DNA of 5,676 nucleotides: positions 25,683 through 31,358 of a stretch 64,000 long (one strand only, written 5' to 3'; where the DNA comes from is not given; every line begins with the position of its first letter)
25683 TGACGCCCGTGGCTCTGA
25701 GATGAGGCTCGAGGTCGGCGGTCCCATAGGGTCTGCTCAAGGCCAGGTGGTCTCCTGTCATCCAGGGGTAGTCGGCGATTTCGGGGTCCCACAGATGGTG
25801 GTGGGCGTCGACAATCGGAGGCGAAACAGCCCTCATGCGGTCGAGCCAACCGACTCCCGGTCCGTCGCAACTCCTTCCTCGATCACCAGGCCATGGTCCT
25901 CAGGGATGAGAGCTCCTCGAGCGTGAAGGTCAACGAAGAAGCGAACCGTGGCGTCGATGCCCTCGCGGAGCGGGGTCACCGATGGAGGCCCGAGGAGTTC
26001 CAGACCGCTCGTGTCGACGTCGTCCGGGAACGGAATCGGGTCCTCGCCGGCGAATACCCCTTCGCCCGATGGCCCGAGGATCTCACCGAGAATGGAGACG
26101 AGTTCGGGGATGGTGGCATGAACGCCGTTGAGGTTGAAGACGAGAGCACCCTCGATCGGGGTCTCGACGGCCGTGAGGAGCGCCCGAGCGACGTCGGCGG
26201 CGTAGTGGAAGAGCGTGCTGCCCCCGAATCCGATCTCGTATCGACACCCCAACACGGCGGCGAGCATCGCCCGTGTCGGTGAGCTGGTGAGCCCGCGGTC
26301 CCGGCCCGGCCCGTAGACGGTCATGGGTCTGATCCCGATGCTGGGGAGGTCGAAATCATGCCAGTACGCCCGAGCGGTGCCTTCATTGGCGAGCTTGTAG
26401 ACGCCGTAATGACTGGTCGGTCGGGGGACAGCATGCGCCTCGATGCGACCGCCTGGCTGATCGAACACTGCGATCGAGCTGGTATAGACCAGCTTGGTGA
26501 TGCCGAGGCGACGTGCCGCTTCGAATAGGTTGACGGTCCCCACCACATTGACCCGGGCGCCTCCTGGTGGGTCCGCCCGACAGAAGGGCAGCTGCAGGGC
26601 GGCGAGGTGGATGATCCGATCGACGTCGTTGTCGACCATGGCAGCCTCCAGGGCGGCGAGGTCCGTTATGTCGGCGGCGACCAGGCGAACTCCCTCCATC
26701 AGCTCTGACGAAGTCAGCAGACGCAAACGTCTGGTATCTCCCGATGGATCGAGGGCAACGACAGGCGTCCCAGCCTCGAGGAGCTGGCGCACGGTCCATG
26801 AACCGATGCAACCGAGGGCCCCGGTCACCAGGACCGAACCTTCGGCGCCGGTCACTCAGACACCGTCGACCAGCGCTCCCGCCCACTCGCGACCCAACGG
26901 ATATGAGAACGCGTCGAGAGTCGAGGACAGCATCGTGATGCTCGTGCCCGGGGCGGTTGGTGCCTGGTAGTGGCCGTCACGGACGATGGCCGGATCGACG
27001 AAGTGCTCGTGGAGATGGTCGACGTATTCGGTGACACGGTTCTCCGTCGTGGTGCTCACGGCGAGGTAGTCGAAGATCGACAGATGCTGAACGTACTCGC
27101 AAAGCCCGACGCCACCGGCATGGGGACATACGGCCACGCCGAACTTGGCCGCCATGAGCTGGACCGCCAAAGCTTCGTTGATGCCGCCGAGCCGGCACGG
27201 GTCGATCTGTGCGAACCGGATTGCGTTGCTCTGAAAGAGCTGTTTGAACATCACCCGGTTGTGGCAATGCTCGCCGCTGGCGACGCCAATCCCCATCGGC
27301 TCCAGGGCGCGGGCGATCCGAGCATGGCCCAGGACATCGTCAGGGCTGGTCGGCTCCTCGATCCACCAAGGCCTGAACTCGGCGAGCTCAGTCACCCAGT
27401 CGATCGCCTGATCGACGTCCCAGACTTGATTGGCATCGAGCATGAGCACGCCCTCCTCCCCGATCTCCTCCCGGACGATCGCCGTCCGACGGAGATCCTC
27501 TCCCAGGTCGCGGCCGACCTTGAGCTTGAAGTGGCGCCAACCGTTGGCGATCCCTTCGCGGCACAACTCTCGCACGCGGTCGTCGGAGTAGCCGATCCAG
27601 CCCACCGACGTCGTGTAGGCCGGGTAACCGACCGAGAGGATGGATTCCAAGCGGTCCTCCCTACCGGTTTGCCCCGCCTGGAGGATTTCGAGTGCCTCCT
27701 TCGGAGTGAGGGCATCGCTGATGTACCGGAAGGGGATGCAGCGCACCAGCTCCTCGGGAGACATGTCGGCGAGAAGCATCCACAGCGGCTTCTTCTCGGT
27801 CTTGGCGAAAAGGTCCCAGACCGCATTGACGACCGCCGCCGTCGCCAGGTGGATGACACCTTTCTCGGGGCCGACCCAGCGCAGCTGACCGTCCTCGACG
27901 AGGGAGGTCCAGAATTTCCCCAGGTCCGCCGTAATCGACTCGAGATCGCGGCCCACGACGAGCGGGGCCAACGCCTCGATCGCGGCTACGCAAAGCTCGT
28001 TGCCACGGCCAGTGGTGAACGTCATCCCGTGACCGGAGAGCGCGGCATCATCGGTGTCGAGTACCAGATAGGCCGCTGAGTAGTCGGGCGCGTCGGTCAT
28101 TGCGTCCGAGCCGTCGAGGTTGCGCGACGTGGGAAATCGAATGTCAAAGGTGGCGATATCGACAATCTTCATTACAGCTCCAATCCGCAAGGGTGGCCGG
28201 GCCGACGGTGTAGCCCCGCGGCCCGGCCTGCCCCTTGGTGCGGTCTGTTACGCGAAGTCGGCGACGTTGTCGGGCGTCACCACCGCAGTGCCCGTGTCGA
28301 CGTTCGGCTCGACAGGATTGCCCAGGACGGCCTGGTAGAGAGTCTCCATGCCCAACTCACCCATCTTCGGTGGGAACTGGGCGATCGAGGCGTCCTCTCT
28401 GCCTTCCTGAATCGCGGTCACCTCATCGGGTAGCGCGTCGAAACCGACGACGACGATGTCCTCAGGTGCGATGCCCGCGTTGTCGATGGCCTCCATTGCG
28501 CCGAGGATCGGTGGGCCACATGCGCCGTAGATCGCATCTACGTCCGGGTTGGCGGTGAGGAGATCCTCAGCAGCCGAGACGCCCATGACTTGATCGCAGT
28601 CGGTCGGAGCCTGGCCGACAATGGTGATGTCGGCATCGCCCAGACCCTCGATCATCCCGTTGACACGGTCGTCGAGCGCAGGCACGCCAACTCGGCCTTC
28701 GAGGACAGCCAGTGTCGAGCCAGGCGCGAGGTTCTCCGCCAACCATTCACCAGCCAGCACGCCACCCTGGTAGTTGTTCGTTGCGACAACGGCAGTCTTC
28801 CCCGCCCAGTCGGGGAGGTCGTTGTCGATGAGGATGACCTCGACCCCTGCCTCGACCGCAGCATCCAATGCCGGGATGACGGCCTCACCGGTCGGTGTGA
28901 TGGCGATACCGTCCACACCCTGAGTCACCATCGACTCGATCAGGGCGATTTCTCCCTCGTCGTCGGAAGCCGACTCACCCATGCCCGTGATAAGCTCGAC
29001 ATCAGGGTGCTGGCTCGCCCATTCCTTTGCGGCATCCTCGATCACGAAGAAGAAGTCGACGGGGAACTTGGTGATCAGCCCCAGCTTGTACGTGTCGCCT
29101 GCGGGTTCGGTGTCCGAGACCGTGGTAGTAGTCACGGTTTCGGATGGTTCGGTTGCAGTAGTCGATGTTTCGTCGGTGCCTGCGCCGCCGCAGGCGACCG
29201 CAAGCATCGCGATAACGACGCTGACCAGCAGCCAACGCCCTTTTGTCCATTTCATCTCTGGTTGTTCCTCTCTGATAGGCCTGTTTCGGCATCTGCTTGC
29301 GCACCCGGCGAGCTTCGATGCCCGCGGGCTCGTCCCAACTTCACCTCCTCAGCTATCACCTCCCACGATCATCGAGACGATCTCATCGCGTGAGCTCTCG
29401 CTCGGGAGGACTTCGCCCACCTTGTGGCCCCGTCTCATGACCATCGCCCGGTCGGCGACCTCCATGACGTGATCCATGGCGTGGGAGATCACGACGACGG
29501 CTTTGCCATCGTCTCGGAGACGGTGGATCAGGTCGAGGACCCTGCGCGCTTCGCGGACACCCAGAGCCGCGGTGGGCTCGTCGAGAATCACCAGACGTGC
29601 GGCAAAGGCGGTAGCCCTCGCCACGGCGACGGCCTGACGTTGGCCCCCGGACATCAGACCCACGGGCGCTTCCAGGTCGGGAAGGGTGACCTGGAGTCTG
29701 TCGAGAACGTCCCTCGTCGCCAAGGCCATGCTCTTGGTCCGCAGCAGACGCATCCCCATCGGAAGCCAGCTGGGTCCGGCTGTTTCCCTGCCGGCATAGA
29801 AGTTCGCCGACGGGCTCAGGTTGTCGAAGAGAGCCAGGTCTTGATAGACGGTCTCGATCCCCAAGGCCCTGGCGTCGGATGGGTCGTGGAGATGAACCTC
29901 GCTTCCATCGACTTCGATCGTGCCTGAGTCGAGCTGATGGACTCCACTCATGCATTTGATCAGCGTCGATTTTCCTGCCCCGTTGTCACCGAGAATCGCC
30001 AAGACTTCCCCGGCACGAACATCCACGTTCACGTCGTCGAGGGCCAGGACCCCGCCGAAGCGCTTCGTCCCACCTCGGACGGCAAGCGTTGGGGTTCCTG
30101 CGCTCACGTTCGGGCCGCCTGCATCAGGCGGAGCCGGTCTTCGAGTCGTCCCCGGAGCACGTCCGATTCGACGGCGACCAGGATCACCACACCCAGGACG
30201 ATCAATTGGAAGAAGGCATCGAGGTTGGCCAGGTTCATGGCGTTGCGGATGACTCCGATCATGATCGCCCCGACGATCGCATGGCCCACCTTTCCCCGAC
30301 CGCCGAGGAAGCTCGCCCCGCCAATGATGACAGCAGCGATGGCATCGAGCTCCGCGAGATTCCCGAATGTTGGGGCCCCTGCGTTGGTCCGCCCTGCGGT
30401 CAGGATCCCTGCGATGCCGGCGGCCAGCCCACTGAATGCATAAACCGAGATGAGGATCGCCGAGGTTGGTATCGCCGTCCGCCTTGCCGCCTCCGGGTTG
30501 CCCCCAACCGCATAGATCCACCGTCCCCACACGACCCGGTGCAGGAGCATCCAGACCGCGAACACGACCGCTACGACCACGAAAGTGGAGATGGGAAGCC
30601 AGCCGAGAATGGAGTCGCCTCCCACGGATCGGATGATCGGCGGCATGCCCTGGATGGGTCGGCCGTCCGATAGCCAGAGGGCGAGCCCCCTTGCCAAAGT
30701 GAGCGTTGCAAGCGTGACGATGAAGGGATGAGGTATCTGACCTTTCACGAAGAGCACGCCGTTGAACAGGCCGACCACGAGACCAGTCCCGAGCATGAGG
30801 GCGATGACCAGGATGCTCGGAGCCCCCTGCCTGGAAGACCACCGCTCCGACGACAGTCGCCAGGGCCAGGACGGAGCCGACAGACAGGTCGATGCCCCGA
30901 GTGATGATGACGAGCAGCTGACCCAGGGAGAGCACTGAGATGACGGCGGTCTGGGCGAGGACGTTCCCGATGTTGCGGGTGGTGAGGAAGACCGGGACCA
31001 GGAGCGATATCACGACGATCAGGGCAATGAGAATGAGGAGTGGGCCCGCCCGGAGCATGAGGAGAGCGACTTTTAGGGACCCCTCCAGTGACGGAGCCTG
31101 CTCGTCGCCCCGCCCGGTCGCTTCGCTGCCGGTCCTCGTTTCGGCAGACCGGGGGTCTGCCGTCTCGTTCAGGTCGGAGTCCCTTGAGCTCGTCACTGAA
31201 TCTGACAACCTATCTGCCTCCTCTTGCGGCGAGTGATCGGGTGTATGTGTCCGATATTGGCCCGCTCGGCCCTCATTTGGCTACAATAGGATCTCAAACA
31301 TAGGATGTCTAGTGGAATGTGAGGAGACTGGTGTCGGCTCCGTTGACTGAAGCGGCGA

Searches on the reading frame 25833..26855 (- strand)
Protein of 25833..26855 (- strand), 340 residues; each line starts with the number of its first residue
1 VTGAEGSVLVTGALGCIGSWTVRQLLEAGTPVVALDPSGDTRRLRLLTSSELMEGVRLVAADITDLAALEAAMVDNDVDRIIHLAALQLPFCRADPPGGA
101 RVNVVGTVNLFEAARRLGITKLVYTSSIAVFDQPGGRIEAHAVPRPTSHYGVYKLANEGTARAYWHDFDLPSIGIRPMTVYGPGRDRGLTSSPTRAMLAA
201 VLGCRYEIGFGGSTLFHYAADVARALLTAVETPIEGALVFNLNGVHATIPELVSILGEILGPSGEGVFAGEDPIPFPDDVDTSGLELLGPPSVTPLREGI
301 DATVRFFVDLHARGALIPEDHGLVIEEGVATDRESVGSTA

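Call 68: search_protein_families(library=pfam, proteins=[window:25833-26855:-], max_evalue=0.0001)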
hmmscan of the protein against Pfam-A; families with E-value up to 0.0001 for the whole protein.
window:25833-26855:- (340 aa): 9 families
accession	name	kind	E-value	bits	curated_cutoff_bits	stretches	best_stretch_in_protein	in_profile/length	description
PF01370.27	Epimerase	-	1.2e-36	126.8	20.9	1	8-236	1-231/240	NAD dependent epimerase/dehydratase family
PF16363.11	GDP_Man_Dehyd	-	1.5e-27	97.4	27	1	9-243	1-250/332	GDP-mannose 4,6 dehydratase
PF01073.25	3Beta_HSD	-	2.6e-17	63.2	22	1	9-190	1-191/280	3-beta hydroxysteroid dehydrogenase/isomerase family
PF04321.23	RmlD_sub_bind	-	1.3e-13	51.1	27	1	8-164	3-139/287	RmlD substrate binding domain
PF02719.21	Polysacc_synt_2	-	4.3e-13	49.5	20.2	1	8-127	1-128/293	Polysaccharide biosynthesis protein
PF13460.12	NAD_binding_10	-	8.9e-09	35.9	27.2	1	12-139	1-110/184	NAD(P)H-binding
PF08659.16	KR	-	1.2e-05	25.8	22.6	1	6-129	1-138/180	KR domain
PF07993.18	NAD_binding_4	-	1.3e-05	24.9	20.1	1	10-146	1-156/258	Male sterility protein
PF05368.20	NmrA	-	9.1e-05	22.6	27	0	7-129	4-109/298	NmrA-like family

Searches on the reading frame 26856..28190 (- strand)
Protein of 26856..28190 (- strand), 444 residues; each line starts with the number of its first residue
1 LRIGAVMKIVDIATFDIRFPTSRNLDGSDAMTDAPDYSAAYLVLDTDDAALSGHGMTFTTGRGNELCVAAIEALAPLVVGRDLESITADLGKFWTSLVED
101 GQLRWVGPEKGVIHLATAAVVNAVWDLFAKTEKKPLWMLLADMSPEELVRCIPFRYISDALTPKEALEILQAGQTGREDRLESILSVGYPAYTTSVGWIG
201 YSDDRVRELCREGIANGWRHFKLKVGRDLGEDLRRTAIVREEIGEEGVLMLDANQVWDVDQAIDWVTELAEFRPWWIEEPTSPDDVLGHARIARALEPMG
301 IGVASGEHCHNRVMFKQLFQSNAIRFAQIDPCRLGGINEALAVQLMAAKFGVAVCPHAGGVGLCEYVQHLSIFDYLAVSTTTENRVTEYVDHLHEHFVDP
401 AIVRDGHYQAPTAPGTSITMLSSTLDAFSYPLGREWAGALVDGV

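Call 68: search_protein_families(library=pfam, proteins=[window:26856-28190:-], max_evalue=0.0001)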
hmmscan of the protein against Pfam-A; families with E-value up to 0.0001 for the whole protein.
window:26856-28190:- (444 aa): 2 families
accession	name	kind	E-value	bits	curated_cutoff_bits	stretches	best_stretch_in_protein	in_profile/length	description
PF13378.12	MR_MLE_C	-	1.5e-62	211.7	29.4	1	206-420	2-215/219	Enolase C-terminal domain-like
PF02746.21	MR_MLE_N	-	1.5e-06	28.9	22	1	39-140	26-116/117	Mandelate racemase / muconate lactonizing enzyme, N-terminal domain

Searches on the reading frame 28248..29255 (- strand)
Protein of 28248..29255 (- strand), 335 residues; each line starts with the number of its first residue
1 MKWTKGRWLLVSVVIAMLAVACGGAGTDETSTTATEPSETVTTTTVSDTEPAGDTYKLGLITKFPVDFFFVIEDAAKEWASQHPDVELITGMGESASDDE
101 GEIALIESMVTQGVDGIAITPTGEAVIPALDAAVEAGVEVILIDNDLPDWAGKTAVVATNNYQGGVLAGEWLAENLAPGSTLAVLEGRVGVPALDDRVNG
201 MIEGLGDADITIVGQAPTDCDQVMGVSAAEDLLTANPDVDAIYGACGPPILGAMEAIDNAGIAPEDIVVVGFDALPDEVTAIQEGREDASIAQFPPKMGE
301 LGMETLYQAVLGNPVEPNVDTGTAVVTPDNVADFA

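Call 68: search_protein_families(library=pfam, proteins=[window:28248-29255:-], max_evalue=0.0001)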
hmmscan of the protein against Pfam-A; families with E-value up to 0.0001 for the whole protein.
window:28248-29255:- (335 aa): 4 families
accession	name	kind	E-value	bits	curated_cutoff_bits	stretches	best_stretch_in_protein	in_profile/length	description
PF13407.12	Peripla_BP_4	-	2.5e-52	178.4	35.1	1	60-313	3-257/258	Periplasmic binding protein domain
PF00532.27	Peripla_BP_1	-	4e-11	43.3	22.2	1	65-280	11-231/281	Periplasmic binding proteins and sugar binding domain of LacI family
PF13377.12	Peripla_BP_3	-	6.5e-06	26.8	26.5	1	225-317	57-152/167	Periplasmic binding protein-like domain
PF02608.20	Bmp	-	5.4e-05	22.8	24.1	0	84-157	154-228/301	ABC transporter substrate-binding protein PnrA-like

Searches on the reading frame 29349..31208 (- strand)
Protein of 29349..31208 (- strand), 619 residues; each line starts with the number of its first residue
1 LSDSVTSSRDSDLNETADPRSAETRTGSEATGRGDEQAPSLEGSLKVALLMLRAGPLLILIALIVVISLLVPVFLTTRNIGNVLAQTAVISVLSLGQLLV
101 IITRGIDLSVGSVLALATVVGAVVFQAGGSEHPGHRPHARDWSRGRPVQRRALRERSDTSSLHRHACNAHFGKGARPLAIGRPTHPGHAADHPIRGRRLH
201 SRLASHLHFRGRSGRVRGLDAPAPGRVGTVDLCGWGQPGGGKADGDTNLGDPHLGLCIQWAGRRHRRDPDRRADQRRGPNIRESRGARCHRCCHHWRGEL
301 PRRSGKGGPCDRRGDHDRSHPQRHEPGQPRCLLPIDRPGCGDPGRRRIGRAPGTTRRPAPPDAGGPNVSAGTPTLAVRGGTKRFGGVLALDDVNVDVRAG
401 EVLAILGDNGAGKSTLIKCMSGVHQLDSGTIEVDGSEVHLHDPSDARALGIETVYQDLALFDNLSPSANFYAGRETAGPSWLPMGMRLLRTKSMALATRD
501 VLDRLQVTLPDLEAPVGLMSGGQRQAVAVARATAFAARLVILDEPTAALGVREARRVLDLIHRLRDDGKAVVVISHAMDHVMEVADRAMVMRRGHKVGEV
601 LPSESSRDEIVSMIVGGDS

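Call 68: search_protein_families(library=pfam, proteins=[window:29349-31208:-], max_evalue=0.0001)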
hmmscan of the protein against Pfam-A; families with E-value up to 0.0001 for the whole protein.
window:29349-31208:- (619 aa): 4 families
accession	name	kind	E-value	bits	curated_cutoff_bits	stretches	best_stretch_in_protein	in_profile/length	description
PF00005.33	ABC_tran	-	2.1e-27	96.8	25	1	390-547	1-137/137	ABC transporter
PF02463.25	SMC_N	-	1.3e-06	28.5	40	0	516-591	134-211/220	RecF/RecN/SMC N terminal domain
PF13304.12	AAA_21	-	1.5e-05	25.7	27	0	403-430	2-29/304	AAA domain, putative AbiEii toxin, Type IV TA system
PF02653.21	BPD_transp_2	-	4.5e-05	23.2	26.8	1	80-130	2-53/269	Branched-chain amino acid transport system / permease component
